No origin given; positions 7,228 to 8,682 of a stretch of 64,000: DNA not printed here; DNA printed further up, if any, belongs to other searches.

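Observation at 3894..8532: cobB (sirtuin) and pat (protein acetyltransferase) are adjacent and probably co-transcribed, followed by a Memo-like secreted protein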

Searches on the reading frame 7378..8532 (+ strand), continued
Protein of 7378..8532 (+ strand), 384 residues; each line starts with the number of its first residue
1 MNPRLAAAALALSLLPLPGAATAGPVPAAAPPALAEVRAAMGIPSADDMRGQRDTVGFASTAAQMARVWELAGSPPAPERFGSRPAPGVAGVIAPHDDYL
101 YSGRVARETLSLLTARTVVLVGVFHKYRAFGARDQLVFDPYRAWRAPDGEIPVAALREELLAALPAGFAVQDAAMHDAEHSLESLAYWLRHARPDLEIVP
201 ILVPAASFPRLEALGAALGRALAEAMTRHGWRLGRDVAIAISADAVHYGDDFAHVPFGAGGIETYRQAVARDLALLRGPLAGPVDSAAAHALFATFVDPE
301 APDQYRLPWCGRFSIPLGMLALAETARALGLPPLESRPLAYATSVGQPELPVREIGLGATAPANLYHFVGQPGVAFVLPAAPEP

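Call 50: fold_search(model_id=the predicted structure, library=pdb)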
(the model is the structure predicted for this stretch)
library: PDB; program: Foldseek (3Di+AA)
matches with E <= 10: 179; with E <= 0.001: 25
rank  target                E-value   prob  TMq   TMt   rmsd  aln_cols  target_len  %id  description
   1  3bcz_A                7.9e-15  1.00  0.57  0.73   5.4       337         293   16  Crystal structure of Memo (released 2007-11-27)
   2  7kq8_A                1.9e-14  1.00  0.59  0.75   4.5       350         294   15  Structure of iron bound MEMO1 (released 2021-11-17)
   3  7m8h_A                2.1e-14  1.00  0.59  0.75   4.6       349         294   16  Structure of Memo1 C244S metal binding site mutant at 1.75A (released 2022-04-06)
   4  7l5c_D                2.2e-14  1.00  0.56  0.71   4.7       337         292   16  Structure of copper bound MEMO1 (released 2022-01-19)
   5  3bcz_C                3.0e-14  1.00  0.56  0.71   5.0       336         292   16  Crystal structure of Memo (released 2007-11-27)
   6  7txy_B                1.0e-06  1.00  0.42  0.53   6.9       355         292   15  Crystal structure of the 2-Aminophenol 1,6-dioxygenase from the ARO bacterial microcompartment of Micromonospora rosar (released 2023-02-15)
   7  9j2l_B                1.0e-06  1.00  0.37  0.50   7.5       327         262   14  4,5-DOPA-extradiol-dioxygenase from Mirabilis jalapa (released 2025-08-13)
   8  3vsh_B                1.1e-06  1.00  0.40  0.49  11.0       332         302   16  Crystal structure of native 1,6-APD (with Iron), 2-Animophenol-1,6-Dioxygenase (released 2013-01-16)
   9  7txy_E                1.4e-06  1.00  0.41  0.54   6.4       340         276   14  Crystal structure of the 2-Aminophenol 1,6-dioxygenase from the ARO bacterial microcompartment of Micromonospora rosar (released 2023-02-15)
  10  7txy_C                1.5e-06  1.00  0.40  0.53   6.7       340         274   14  Crystal structure of the 2-Aminophenol 1,6-dioxygenase from the ARO bacterial microcompartment of Micromonospora rosar (released 2023-02-15)
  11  7txy_F                2.2e-06  1.00  0.40  0.50   7.3       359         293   14  Crystal structure of the 2-Aminophenol 1,6-dioxygenase from the ARO bacterial microcompartment of Micromonospora rosar (released 2023-02-15)
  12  9j2l_A                2.3e-06  1.00  0.37  0.49   7.8       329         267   13  4,5-DOPA-extradiol-dioxygenase from Mirabilis jalapa (released 2025-08-13)
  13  8ihg_C                2.8e-06  1.00  0.42  0.52   6.7       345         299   14  Crystal structure of aminophenol dioxygenase from Pseudomonas species AP-3 (released 2024-02-28)
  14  8ihg_A                3.4e-06  1.00  0.41  0.49   7.3       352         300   13  Crystal structure of aminophenol dioxygenase from Pseudomonas species AP-3 (released 2024-02-28)
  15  7txy_A                3.4e-06  1.00  0.41  0.53   6.6       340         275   14  Crystal structure of the 2-Aminophenol 1,6-dioxygenase from the ARO bacterial microcompartment of Micromonospora rosar (released 2023-02-15)
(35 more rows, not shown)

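Call 62: search_solved_structures(query=A2, max_evalue=0.1, show_alignments=2)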
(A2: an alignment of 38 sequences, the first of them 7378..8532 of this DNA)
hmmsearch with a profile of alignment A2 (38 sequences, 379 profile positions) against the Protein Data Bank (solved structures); distinct sequences matched with E-value up to 0.1: 3.
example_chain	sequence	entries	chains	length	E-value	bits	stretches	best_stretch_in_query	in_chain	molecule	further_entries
3bcz_A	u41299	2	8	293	0.00019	23.4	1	88-272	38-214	Protein MEMO1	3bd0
7kq8_A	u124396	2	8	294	0.00019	23.4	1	88-272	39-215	Protein MEMO1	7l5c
7m8h_A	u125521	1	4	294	0.001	21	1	88-271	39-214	Protein MEMO1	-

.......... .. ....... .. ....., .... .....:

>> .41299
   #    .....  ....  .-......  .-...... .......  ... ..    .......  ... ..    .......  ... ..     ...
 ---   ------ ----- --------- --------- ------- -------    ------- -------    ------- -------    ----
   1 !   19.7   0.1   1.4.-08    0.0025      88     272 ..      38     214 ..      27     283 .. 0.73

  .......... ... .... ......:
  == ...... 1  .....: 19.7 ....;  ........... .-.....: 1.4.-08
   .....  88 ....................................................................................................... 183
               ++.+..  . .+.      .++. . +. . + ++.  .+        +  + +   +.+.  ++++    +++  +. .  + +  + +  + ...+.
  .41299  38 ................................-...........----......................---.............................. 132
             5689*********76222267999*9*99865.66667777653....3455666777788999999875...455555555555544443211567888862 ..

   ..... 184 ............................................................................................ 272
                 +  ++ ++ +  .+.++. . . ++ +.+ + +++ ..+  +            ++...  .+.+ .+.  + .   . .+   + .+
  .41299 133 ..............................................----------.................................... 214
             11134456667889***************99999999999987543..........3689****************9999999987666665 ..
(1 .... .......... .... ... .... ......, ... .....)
